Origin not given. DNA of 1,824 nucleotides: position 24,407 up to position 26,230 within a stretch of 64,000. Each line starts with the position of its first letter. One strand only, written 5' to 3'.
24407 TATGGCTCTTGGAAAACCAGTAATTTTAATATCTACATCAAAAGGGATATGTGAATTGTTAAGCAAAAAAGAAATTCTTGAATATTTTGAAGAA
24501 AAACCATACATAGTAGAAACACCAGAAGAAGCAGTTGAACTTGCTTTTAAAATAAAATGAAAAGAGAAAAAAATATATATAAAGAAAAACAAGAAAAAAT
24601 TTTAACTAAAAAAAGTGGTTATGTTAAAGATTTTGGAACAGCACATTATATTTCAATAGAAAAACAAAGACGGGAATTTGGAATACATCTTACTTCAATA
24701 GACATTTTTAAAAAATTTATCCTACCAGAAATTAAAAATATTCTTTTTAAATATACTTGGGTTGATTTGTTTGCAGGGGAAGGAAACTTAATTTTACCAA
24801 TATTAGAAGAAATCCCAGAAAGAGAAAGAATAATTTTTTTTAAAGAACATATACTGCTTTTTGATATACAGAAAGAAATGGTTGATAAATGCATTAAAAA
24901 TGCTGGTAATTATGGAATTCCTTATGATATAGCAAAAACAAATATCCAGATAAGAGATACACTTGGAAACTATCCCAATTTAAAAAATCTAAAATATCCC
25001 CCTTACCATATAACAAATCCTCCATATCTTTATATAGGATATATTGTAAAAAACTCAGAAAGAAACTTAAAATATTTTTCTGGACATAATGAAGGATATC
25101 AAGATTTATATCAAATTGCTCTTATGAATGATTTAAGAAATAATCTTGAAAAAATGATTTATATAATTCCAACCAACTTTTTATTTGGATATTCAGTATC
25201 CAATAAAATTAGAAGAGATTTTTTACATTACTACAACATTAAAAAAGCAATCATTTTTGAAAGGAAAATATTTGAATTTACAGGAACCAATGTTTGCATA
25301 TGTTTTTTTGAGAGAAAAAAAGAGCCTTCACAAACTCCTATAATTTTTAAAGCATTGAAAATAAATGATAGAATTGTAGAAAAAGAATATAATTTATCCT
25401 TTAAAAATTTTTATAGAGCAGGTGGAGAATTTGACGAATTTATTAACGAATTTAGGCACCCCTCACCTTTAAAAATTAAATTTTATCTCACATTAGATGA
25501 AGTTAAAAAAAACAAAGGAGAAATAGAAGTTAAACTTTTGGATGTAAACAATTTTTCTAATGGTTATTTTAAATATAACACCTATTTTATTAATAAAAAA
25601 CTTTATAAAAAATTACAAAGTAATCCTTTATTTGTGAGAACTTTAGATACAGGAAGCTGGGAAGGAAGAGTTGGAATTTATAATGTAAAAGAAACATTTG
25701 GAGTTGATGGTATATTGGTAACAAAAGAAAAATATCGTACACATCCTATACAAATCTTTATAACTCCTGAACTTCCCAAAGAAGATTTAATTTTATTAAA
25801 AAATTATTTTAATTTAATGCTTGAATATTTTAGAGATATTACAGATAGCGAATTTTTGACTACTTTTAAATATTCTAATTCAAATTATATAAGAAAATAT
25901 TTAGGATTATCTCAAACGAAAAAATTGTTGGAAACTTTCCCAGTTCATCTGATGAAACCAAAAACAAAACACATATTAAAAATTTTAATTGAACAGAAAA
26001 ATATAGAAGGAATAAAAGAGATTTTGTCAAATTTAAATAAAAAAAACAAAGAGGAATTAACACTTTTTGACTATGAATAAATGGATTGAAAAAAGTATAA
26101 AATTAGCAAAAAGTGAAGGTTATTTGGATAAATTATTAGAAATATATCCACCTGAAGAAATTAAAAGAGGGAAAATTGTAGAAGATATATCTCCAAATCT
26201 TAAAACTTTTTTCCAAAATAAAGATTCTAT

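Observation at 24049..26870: tRNA-Glu-adjacent, translationally coupled triad: LOG/SLOG-like Rossmann protein, gamma-class N6A methyltransferase, and an unknown 267-aa protein. Candidate novel LOG-associated R-M or defence module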

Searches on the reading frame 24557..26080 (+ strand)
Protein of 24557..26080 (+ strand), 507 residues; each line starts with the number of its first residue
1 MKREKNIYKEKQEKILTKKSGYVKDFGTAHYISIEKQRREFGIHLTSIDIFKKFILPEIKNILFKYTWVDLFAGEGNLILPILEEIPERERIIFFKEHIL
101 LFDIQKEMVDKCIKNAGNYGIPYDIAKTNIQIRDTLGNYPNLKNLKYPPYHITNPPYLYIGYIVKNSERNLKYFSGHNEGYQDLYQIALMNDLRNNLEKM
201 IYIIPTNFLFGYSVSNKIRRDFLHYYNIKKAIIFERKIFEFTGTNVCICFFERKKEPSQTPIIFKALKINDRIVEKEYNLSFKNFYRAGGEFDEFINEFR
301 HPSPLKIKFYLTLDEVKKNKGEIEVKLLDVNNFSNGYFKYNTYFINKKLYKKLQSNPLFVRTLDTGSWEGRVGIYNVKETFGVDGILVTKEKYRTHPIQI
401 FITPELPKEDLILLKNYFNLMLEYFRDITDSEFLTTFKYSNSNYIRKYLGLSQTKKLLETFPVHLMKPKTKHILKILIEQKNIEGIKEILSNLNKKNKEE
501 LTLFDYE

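Call 3: search_protein_families(library=pfam, proteins=[window:24557-26080:+], max_evalue=1)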
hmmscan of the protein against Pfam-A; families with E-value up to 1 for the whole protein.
window:24557-26080:+ (507 aa): 3 families
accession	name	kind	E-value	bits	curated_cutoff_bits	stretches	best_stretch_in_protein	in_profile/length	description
PF02384.22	N6_Mtase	-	8.5e-12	45.4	20.4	1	126-325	105-299/311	N-6 DNA Methylase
PF13847.12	Methyltransf_31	-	0.066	13.3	27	1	67-118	6-50/145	Methyltransferase domain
PF01170.24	UPF0020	-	0.11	12.6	22.3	1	82-157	65-131/197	RMKL-like, methyltransferase domain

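Call 4: search_protein_families(library=ncbifam, proteins=[window:24557-26080:+], max_evalue=1)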
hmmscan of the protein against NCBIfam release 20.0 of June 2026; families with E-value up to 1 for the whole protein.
window:24557-26080:+ (507 aa): 0 families

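Call 5: search_protein_families(library=padloc, proteins=[window:24557-26080:+], max_evalue=1)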
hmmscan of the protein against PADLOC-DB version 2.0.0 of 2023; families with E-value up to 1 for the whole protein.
window:24557-26080:+ (507 aa): 2 families
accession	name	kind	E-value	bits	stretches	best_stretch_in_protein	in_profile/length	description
PDLC03026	MTase_I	-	6.2e-07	26.9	1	104-285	213-390/487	Type I methyltransferase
PDLC03619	REase_MTase_IIG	-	0.00051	17.6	1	181-263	63-142/274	Type IIG restriction enzyme-methyltransferase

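Call 20: search_solved_structures(query=window:24557-26077:+, max_evalue=0.01)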
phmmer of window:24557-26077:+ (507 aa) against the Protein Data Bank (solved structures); distinct sequences matched with E-value up to 0.01: 0.

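Call 39: find_homologous_proteins(query=window:24557-26077:+)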
Query window:24557-26077:+ (507 aa): 1131 proteins with E <= 0.001 among 8000 candidates; the best 120 are listed.
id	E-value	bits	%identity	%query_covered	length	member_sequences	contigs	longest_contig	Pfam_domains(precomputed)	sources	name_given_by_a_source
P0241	2.5e-268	909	80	98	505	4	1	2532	PF02384.23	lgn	-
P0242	2.3e-263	892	80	98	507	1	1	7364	PF02384.23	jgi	jgi:type I restriction-modification system DNA methylase subunit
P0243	1.9e-261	886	78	99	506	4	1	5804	PF02384.23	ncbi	-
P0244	2.4e-261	886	79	98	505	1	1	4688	PF02384.23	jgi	jgi:type I restriction-modification system DNA methylase subunit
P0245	3.6e-261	885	79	98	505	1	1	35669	PF02384.23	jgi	jgi:hypothetical protein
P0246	5.2e-261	885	80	96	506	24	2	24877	PF02384.23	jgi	-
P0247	7.8e-261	884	80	97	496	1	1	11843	PF02384.23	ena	-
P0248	9.9e-261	884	79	98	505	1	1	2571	PF02384.23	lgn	-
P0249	2.7e-260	882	79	98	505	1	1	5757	PF02384.23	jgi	jgi:type I restriction-modification system DNA methylase subunit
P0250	4.2e-260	882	78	99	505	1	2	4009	PF02384.23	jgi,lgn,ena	-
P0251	6.3e-260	881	79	98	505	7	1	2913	PF13847.13,PF02384.23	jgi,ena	-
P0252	1.5e-259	880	80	98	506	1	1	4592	PF02384.23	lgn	-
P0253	3.5e-259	879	79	99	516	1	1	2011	PF02384.23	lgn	-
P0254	3.9e-259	879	78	98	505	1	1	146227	PF02384.23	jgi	jgi:type I restriction-modification system DNA methylase subunit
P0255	4.9e-259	878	77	99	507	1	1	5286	PF02384.23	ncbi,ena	-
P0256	8.6e-259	877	79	98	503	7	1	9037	PF13847.13,PF02384.23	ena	-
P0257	1.1e-258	877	77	99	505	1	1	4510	PF02384.23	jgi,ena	-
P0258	1.6e-258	877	79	96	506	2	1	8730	PF02384.23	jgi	-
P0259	1.7e-258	876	78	98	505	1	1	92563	PF13847.13,PF02384.23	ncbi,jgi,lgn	-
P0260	3.3e-258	875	78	98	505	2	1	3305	PF13847.13,PF02384.23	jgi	-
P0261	9.9e-258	874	81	96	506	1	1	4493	PF02384.23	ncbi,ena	-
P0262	1.3e-257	874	80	96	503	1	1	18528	PF02384.23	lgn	-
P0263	1.4e-257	873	78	99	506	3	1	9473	PF02384.23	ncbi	-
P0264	5.5e-257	871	78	98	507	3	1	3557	PF13847.13,PF02384.23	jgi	jgi:type I restriction-modification system DNA methylase subunit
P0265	9.5e-257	871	78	98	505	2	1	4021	PF02384.23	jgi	jgi:hypothetical protein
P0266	1.4e-256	870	78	98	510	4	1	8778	PF13847.13,PF02384.23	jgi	jgi:methylase of polypeptide subunit release factors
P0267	5.6e-256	868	77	98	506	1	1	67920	PF02384.23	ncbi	-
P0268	8.5e-256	868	78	98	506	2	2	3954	PF02384.23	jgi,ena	-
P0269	1.4e-255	867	79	97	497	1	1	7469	PF02384.23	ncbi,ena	-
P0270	1.6e-255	867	77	99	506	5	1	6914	PF02384.23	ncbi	-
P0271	2.0e-255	866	78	96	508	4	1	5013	PF02384.23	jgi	-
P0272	5.3e-255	865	77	98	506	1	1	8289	PF02384.23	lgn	-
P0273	5.3e-255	865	78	98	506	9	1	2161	PF02384.23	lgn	-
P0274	1.7e-254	863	77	98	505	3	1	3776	PF13847.13,PF02384.23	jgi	jgi:type I restriction-modification system DNA methylase subunit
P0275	2.0e-254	863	78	98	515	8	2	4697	PF13847.13,PF02384.23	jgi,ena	-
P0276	2.9e-254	862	78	98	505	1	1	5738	PF02384.23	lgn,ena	-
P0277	1.0e-253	861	78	98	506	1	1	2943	PF02384.23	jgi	-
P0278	3.7e-253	859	77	99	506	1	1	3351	PF02384.23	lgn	-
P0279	4.6e-253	859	76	98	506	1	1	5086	PF13847.13,PF02384.23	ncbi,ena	-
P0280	6.4e-253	858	77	96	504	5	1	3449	PF13847.13,PF02384.23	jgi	jgi:hypothetical protein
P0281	1.1e-252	857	77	97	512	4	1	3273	PF02384.23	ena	-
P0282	1.3e-252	857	76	99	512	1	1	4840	PF02384.23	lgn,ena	-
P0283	1.3e-252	857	79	95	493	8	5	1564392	PF02384.23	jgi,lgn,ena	jgi:type I restriction-modification system DNA methylase subunit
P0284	1.5e-252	857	76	97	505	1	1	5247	PF02384.23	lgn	-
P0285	2.5e-252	856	77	98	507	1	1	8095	PF02384.23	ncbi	-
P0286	2.7e-252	856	77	96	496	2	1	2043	PF13847.13,PF02384.23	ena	-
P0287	3.7e-252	856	76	99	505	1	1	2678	PF02384.23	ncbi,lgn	-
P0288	8.1e-252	854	78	96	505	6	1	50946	PF02384.23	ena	-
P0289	8.1e-252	854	76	98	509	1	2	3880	PF02384.23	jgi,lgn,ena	-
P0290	8.2e-252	854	76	99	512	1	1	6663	PF02384.23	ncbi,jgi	-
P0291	1.0e-251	854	76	99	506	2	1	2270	PF02384.23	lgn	-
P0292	1.1e-251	854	77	99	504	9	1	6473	PF13847.13,PF02384.23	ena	-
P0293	1.6e-251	853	76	99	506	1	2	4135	PF02384.23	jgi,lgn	-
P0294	3.6e-251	852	76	95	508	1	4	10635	PF02384.23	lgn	-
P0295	3.9e-251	852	77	97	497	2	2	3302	PF02384.23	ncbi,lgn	ncbi:MAG: N-6 DNA methylase [Candidatus Aenigmatarchaeota archaeon]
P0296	3.9e-251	852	77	97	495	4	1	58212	PF02384.23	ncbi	ncbi:MAG: N-6 DNA methylase [Candidatus Kryptonium sp.]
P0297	8.4e-251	851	76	98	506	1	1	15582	PF02384.23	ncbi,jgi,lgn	-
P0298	3.8e-250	849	77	95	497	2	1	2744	PF13847.13,PF02384.23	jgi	jgi:type I restriction-modification system DNA methylase subunit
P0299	5.6e-250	848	77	98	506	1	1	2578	PF02384.23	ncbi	-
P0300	9.8e-249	844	76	98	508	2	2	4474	PF02384.23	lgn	-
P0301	2.9e-248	843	79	95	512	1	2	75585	PF13847.13,PF02384.23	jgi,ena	-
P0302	5.7e-248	842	76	96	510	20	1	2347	PF13847.13,PF02384.23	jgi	jgi:hypothetical protein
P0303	3.1e-247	839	76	96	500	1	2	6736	PF02384.23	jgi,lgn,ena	-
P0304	1.8e-246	837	74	98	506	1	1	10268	PF02384.23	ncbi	-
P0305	5.0e-246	835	76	96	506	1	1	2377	PF13847.13,PF02384.23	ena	-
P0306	2.2e-245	833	75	98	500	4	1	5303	PF13847.13,PF02384.23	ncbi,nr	ncbi:N-6 DNA methylase [bacterium]|nr:N-6 DNA methylase [bacterium]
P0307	2.7e-245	833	73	99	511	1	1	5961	PF02384.23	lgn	-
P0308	5.4e-245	832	75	96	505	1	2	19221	PF13847.13,PF02384.23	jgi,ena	-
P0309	5.7e-245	832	76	96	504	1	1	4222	PF02384.23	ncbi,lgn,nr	ncbi:MAG: N-6 DNA methylase [Candidatus Aenigmarchaeota archaeon]|nr:SAM-dependent methyltransferase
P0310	9.7e-245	831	75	99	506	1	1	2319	PF13847.13,PF02384.23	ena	-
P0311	1.1e-244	831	74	99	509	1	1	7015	PF02384.23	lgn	-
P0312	1.8e-243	827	74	99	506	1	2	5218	PF13847.13,PF02384.23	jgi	-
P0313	3.0e-243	826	74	98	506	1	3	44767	PF02384.23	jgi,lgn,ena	-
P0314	6.9e-243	825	74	98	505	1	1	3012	PF13847.13,PF02384.23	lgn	-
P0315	1.7e-241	820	74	98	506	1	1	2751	PF13847.13,PF02384.23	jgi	-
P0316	4.5e-241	819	75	98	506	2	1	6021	PF02384.23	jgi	-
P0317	1.1e-240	818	73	99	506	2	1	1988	PF02384.23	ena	-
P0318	1.2e-240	818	74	99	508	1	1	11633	PF02384.23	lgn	-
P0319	1.1e-239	814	73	98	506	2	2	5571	PF13847.13,PF02384.23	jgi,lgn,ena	-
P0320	3.8e-239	813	74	97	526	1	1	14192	PF02384.23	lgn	-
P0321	5.8e-239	812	73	96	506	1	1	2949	PF13847.13,PF02384.23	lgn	-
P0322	3.3e-238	810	73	98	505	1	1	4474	PF13847.13,PF02384.23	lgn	-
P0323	8.8e-238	808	72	99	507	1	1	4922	PF02384.23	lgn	-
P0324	9.7e-238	808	74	98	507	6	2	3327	PF02384.23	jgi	jgi:hypothetical protein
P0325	1.3e-237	808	73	99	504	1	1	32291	PF02384.23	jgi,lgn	-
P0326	3.0e-236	803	76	92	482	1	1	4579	PF02384.23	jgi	jgi:type I restriction-modification system DNA methylase subunit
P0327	4.3e-236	803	73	98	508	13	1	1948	PF13847.13,PF02384.23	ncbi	-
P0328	6.8e-236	802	77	91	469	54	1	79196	PF02384.23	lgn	-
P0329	1.1e-235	801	72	99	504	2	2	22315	PF02384.23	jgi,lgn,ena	-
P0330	9.2e-235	798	72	98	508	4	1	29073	PF13847.13,PF02384.23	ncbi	-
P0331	1.6e-234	797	72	96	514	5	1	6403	PF02384.23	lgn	-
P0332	2.1e-234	797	70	98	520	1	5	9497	PF02384.23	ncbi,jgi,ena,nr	ncbi:MAG TPA: N-6 DNA methylase [Verrucomicrobiota bacterium]|nr:N-6 DNA methylase [Verrucomicrobiot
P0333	4.6e-233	793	72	99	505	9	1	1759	PF13847.13,PF02384.23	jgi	-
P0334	4.6e-233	793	70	98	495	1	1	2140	PF02384.23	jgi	-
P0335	3.1e-232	790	70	99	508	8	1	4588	PF02384.23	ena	-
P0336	5.3e-232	789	71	98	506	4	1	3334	PF02384.23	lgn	-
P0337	1.9e-231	787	70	95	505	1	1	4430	PF13847.13,PF02384.23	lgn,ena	-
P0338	1.6e-229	781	78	87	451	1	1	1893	PF02384.23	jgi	-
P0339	3.0e-229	780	70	96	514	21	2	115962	PF02384.23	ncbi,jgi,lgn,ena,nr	ncbi:MAG TPA: N-6 DNA methylase [Candidatus Ratteibacteria bacterium]|nr:N-6 DNA methylase [Candidat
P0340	1.9e-228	777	68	98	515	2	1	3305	PF02384.23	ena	-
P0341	3.9e-228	776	71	98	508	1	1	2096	PF02384.23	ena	-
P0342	8.2e-228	775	70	99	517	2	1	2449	PF02384.23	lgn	-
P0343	1.9e-224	764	68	99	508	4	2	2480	PF02384.23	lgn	-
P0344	2.0e-224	764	69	95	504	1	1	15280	PF02384.23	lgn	-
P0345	3.1e-221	753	69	96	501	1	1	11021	PF02384.23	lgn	-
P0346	4.3e-221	753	69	95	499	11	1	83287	PF02384.23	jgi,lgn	jgi:type I restriction-modification system DNA methylase subunit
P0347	4.3e-220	750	69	98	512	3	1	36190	PF02384.23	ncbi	-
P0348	5.3e-220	749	68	96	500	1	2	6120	PF02384.23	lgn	-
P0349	6.9e-220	749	69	96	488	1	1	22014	PF02384.23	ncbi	-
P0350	1.6e-218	745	68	96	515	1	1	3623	PF02384.23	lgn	-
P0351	4.6e-218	743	66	98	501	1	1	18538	PF02384.23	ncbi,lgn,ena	-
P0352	1.6e-217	741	67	97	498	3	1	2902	PF02384.23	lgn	-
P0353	3.0e-217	740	69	95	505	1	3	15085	PF02384.23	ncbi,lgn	-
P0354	8.2e-217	739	68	91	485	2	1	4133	PF13847.13,PF02384.23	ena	-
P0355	1.1e-215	735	68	96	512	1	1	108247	PF02384.23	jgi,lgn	-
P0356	1.4e-215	735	66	97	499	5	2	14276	PF02384.23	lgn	-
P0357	1.0e-214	732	68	95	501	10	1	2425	PF13847.13,PF02384.23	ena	-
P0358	1.1e-214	732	68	97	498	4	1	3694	PF02384.23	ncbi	-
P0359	1.9e-212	724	66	94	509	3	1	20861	PF02384.23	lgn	-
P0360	4.8e-211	720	69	91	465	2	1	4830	PF02384.23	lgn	-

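Call 59: search_solved_structures(query=A5, max_evalue=0.01, show_alignments=1)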
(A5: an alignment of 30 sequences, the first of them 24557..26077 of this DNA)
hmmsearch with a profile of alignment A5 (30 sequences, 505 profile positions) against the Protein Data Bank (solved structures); distinct sequences matched with E-value up to 0.01: 0.

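Call 70: predict_structure(alignment_id=A7)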
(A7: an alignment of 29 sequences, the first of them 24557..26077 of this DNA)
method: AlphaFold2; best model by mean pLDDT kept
length: 507 residues; sequences in the alignment: 29
mean_pLDDT: 78.3   pTM: 0.68
mean pLDDT of the five models: 78.3, 75.7, 73.0, 69.8, 69.2
residues with pLDDT >= 90: 209; 70-90: 164; 50-70: 65; < 50: 69
segments of 3 or more residues with pLDDT < 50: 1-18, 28-42, 160-163, 366-369, 430-447, 502-507
pLDDT, mean of each block of 10 residues (from residue 1): 35 41 64 32 67 91 94 71 94 96 87 91 94 88 92 65 61 83 86 93 81 69 93 75 76 93 84 78 57 83 91 92 94 80 96 94 53 84 89 72 95 94 71 39 40 87 95 96 94 69 45
secondary structure, 60 per line:
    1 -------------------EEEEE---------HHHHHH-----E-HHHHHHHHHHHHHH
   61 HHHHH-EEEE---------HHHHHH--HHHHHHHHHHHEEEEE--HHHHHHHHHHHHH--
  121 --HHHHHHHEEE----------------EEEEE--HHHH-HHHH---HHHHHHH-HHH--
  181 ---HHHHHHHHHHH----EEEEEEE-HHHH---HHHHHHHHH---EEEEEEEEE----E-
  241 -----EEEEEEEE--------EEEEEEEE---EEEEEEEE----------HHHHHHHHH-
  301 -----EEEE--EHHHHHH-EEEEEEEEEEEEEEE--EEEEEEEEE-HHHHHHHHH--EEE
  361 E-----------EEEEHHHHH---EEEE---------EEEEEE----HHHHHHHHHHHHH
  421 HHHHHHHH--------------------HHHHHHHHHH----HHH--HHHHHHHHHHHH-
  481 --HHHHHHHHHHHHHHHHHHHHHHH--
elements in order: E20-24 H34-39 H47-65 E67-70 H80-85 H88-98 E99-103 H106-118 H123-129 E130-132 E149-153 H156-159 H161-164 H168-174 H184-194 E199-205 H207-210 H214-222 E226-234 E246-253 E262-269 E273-280 H291-299 E306-309 H313-318 E320-334 E337-345 H347-355 E358-361 E373-376 H377-381 E385-388 E398-403 H408-428 H449-458 H468-479 H483-505

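Call 74: find_encoding_contigs(protein=window:24557-26080:+, flank=4000, max_places=5)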
Protein window:24557-26080:+ (507 aa): no gene with exactly this product is on record in the collection.
